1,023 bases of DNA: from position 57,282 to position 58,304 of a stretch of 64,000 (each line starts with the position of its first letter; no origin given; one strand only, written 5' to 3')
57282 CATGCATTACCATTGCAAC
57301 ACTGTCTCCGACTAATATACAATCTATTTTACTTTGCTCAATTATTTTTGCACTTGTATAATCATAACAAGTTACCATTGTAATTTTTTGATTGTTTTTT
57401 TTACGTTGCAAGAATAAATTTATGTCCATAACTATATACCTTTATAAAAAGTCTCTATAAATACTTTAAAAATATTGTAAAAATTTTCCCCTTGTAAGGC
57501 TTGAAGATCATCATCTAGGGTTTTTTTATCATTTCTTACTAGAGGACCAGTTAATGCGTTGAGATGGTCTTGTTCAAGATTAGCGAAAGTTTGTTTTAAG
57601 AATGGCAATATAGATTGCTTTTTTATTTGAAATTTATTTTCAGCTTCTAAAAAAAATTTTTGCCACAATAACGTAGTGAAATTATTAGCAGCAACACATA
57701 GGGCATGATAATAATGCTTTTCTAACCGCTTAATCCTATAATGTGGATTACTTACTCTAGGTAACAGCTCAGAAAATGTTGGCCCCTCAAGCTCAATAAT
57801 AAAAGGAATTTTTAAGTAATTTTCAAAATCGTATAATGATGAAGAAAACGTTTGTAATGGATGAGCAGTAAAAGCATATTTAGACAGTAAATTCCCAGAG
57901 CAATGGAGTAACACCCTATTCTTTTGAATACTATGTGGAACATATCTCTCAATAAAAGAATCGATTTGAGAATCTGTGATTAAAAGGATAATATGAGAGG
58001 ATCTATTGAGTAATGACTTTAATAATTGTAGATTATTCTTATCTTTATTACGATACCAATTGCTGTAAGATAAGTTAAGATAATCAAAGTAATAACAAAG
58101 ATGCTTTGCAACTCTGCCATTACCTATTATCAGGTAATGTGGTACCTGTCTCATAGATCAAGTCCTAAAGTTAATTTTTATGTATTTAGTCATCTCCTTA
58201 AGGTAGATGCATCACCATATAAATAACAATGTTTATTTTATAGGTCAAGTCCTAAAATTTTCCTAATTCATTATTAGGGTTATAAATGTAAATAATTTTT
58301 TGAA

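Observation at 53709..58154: Tightly coupled six-gene operon: panG-like, panB, panC, panD, coaX plus a Leu/Val dehydrogenase that could feed it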

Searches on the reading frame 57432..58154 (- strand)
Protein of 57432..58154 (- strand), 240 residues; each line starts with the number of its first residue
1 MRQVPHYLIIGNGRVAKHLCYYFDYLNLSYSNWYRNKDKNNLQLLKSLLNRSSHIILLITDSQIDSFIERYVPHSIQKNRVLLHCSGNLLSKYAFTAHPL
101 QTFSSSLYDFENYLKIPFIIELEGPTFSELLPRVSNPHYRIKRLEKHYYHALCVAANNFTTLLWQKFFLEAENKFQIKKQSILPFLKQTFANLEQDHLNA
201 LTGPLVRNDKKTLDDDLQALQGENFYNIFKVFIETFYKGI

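Call 3: search_protein_families(library=pfam, proteins=[window:57432-58154:-], max_evalue=0.01)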
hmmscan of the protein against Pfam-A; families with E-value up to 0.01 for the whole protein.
window:57432-58154:- (240 aa): 1 family
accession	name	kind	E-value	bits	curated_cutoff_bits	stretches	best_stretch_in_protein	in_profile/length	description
PF10728.14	DUF2520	-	2.3e-15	56.9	25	1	126-226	14-115/125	Domain of unknown function (DUF2520)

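Call 4: search_protein_families(library=ncbifam, proteins=[window:57432-58154:-], max_evalue=0.01)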
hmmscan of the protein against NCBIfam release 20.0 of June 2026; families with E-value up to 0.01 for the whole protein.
window:57432-58154:- (240 aa): 0 families

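Call 6: search_solved_structures(query=window:57432-58154:-, max_evalue=0.01, show_alignments=1)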
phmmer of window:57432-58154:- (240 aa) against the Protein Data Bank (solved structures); distinct sequences matched with E-value up to 0.01: 2.
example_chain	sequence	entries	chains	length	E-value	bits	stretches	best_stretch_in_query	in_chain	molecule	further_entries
3d1l_A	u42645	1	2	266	6.4e-05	26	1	96-222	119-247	Putative NADP oxidoreductase BF3122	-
2i76_A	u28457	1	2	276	0.00092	22.2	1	65-218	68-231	Hypothetical protein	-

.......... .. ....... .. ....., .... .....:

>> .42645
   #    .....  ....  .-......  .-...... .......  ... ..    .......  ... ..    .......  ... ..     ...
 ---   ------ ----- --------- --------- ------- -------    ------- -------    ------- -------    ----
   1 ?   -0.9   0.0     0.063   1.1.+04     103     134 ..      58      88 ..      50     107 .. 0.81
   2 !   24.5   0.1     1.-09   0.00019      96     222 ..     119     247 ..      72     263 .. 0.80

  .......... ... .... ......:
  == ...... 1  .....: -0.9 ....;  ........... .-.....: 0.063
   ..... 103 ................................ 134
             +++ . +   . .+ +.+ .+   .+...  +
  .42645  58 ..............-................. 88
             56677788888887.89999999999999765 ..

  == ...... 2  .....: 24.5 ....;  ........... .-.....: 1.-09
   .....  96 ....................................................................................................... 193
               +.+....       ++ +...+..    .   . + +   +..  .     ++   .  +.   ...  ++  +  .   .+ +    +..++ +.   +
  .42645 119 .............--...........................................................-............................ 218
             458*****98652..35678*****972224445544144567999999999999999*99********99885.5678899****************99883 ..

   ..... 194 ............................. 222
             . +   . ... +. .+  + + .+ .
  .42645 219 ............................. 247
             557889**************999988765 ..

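Call 16: find_homologous_proteins(query=window:57432-58154:-, max_evalue=0.00001)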
Query window:57432-58154:- (240 aa): 618 proteins with E <= 0.00001 among 1053 candidates; the best 120 are listed.
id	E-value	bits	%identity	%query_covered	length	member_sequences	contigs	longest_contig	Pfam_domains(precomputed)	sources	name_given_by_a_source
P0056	5.8e-158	542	100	100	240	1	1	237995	PF10728.15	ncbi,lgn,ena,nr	ncbi:MAG: DUF2520 domain-containing protein [Rickettsiales bacterium]|nr:DUF2520 domain-containing p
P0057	6.0e-115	401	73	98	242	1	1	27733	PF10728.15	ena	-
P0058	1.4e-91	325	59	96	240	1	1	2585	PF10728.15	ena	-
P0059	4.2e-84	300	56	100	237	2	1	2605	PF10728.15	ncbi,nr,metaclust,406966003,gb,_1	ncbi:MAG: hypothetical protein ACD_29C00481G0001 [uncultured bacterium]|nr:MAG: hypothetical protein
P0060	4.6e-83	297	56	98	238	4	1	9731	PF10728.15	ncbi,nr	ncbi:MAG: DUF2520 domain-containing protein [Gammaproteobacteria bacterium]|nr:DUF2520 domain-contai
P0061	5.0e-80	287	56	100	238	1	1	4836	PF10728.15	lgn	-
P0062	5.8e-80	286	52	100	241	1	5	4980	PF10728.15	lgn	-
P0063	2.1e-79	285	56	100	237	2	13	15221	PF10728.15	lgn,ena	-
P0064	7.0e-79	283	54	98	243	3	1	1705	PF10728.15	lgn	-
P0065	1.1e-78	282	54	99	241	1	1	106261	PF10728.15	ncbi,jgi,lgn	-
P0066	2.4e-78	281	55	100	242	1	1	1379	PF10728.15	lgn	-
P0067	4.6e-78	280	54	97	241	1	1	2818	PF10728.15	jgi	jgi:predicted short-subunit dehydrogenase-like oxidoreductase (DUF2520 family)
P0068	2.1e-77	278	56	100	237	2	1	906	PF10728.15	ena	-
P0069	3.1e-77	278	51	98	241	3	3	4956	PF10728.15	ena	-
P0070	3.2e-77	277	56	98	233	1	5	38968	PF10728.15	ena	-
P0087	1.7e-71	259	54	97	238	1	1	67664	PF10728.15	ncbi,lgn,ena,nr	ncbi:MAG: stilbene synthase [Coxiella sp. (in: Bacteria)]|nr:MAG: stilbene synthase [Coxiella sp. (i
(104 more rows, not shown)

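Call 17: find_encoding_contigs(protein=P0057, flank=10000, max_places=2)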
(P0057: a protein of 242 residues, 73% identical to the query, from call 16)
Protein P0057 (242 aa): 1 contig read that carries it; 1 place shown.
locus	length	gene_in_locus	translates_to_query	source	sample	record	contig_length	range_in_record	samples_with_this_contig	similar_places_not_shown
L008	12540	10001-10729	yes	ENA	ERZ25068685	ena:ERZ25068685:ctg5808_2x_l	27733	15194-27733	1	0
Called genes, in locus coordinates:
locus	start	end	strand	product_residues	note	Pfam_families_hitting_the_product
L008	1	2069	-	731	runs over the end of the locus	PF19312:NtrY_N, PF00672:HAMP, PF00512:HisKA, PF02518:HATPase_c, PF14501:HATPase_c_5 (weak)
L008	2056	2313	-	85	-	PF02954:HTH_8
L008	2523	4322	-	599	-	PF08241:Methyltransf_11 (weak), PF08242:Methyltransf_12 (faint), PF13649:Methyltransf_25 (faint)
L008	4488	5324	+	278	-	PF00196:GerE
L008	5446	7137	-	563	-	PF06826:Asp-Al_Ex, PF02080:TrkA_C, PF06826:Asp-Al_Ex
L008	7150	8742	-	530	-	PF00155:Aminotran_1_2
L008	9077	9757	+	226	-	-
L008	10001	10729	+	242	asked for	PF10728:DUF2520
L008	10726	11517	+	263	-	PF02548:Pantoate_transf, PF13714:PEP_mutase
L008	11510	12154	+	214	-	PF02569:Pantoate_ligase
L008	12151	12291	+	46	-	-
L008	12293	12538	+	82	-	?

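Call 18: find_encoding_contigs(protein=P0065, flank=8000, max_places=2)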
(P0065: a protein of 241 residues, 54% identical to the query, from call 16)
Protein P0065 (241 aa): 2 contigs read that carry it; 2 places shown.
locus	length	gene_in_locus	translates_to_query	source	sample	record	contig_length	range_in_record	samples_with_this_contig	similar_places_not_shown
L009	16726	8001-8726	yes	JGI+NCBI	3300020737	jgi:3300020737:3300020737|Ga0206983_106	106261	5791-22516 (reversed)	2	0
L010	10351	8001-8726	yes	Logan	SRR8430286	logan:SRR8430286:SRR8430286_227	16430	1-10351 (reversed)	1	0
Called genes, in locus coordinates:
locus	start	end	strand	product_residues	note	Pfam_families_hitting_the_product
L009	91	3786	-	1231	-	-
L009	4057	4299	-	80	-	-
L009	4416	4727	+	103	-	PF13560:HTH_31, PF12844:HTH_19 (weak), PF01381:HTH_3 (weak)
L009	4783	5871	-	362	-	PF13245:AAA_19 (weak), PF00580:UvrD-helicase (weak), PF01443:Viral_helicase1 (weak), PF13361:UvrD_C (faint)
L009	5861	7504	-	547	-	PF02463:SMC_N, PF13175:AAA_15, PF13476:AAA_23, PF13514:AAA_27 (weak), PF13555:AAA_29 (faint), PF13175:AAA_15, PF13304:AAA_21 (weak), PF20469:OLD-like_TOPRIM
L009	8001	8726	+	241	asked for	PF10728:DUF2520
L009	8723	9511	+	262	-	PF02548:Pantoate_transf, PF13714:PEP_mutase (weak)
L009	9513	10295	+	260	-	PF02569:Pantoate_ligase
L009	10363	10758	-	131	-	PF00293:NUDIX, PF14815:NUDIX_4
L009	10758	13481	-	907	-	PF07517:SecA_DEAD, PF01043:SecA_PP_bind, PF21090:P-loop_SecA, PF07516:SecA_SW, PF02810:SEC-C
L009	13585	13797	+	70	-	-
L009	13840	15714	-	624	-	PF13292:DXP_synthase_N, PF00676:E1_dh (weak), PF02779:Transket_pyr, PF02780:Transketolase_C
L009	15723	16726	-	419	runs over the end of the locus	-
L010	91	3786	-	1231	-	-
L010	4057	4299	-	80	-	-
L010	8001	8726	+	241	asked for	PF10728:DUF2520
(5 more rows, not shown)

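Call 19: find_encoding_contigs(protein=P0087, flank=8000, max_places=2)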
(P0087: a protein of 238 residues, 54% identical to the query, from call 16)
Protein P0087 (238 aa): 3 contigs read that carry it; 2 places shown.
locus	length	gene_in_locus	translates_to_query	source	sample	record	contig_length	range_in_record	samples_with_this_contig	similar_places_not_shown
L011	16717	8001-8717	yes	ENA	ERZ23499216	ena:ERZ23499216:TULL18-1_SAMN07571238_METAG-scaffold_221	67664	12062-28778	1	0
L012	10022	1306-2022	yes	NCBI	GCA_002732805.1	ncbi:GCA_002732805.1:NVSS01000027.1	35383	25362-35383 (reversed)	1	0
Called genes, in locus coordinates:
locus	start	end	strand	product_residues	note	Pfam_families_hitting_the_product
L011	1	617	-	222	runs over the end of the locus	PF01569:PAP2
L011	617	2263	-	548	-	PF13231:PMT_2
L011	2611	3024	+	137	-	-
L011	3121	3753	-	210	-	PF01914:MarC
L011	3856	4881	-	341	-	PF01797:Y1_Tnp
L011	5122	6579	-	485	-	PF00224:PK, PF02887:PK_C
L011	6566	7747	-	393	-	PF00162:PGK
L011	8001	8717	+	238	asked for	PF10728:DUF2520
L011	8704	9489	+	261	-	PF02548:Pantoate_transf, PF13714:PEP_mutase (weak)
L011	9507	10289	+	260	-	PF02569:Pantoate_ligase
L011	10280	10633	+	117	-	PF02261:Asp_decarbox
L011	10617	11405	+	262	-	PF03309:Pan_kinase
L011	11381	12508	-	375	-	-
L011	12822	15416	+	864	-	-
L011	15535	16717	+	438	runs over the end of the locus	PF00078:RVT_1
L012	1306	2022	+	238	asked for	PF10728:DUF2520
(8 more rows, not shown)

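Call 31: find_related_loci(query=A1, collection=genome_contigs, flank=7000)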
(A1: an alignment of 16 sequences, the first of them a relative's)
Query A1 (240 aa) in genome_contigs; peptide patterns used: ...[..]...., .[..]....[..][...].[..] (x = any residue, [..] = any of these).
299 stretches matched a pattern; 32 encode a relative of the query (tblastn E <= 1e-3); 32 distinct loci.
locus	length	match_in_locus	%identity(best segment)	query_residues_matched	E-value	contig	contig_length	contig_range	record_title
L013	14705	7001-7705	54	1-238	6e-85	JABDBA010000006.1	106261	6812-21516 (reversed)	MAG: Gammaproteobacteria bacterium isolate BWMinControl_Nextera7_MAG1 3300020737.a:Ga0206983_106, whole genome shotgun s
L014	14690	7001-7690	56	4-236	6e-84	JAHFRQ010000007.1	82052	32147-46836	MAG: Gammaproteobacteria bacterium isolate nzgw578 NODE_145_length_82053_cov_5.485830, whole genome shotgun sequence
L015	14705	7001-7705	52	1-236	4e-80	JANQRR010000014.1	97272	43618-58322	MAG: Gammaproteobacteria bacterium isolate IP29b_bin.72 k99_2064911, whole genome shotgun sequence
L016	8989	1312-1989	54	2-233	1e-78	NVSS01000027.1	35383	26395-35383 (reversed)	MAG: Coxiella sp. (in: Bacteria) isolate NORP135 Contig_source1383C_23089, whole genome shotgun sequence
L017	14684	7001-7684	52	1-235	7e-78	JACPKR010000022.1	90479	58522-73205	MAG: Deltaproteobacteria bacterium isolate NC_groundwater_500_Ag_S-0.1um_48_30 S35_SO-1_scaffold_14233, whole genome sho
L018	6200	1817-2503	49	1-236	3e-74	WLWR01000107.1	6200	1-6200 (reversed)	MAG: Legionellales bacterium isolate s3_autometa_2-24 NODE_6336_length_6200_cov_3.009221, whole genome shotgun sequence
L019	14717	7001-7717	47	1-240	6e-71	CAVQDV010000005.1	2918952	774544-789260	MAG: uncultured Gammaproteobacteria bacterium isolate MFD02248.bin.1.208 genome assembly, contig: contig_6698, whole gen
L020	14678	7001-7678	49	7-238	3e-70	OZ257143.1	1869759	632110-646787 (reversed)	MAG: Gammaproteobacteria bacterium isolate 3ba8531f-4df8-48da-8f3c-568d6544bbbc genome assembly, chromosome: 1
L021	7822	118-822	46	1-240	6e-70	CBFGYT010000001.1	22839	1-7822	MAG TPA_asm: uncultured bacterium isolate SRR32277368_binner13_Refined_3 genome assembly, contig: ERZ27321037.326, whole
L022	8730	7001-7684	47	1-233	1e-69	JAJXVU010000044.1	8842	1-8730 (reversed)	MAG: Proteobacteria bacterium isolate BP5.bin43 NODE_14481_length_8842_cov_2.336546, whole genome shotgun sequence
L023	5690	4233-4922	44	1-236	8e-70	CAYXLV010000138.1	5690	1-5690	MAG TPA_asm: uncultured Coxiellaceae bacterium isolate binchicken_co237_13 genome assembly, contig: NODE_8395_length_569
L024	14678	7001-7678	47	3-233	4e-68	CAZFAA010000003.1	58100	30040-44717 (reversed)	MAG TPA_asm: uncultured Coxiella sp. isolate SRP242652_co2_116 genome assembly, contig: NODE_686_length_58100_cov_5.2633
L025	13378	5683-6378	49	1-239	2e-67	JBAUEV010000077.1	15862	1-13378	MAG: Gammaproteobacteria bacterium isolate MFD13042_ilm_asm_bin13 k127_148213, whole genome shotgun sequence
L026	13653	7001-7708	43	1-236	2e-60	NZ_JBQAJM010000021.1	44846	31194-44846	Cysteiniphilum sp. 19S12-1 NODE_21_length_44846_cov_223.656481, whole genome shotgun sequence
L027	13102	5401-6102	40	1-240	4e-59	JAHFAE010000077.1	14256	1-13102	MAG: Oligoflexia bacterium isolate nzgw168 NODE_6197_length_14257_cov_3.535866, whole genome shotgun sequence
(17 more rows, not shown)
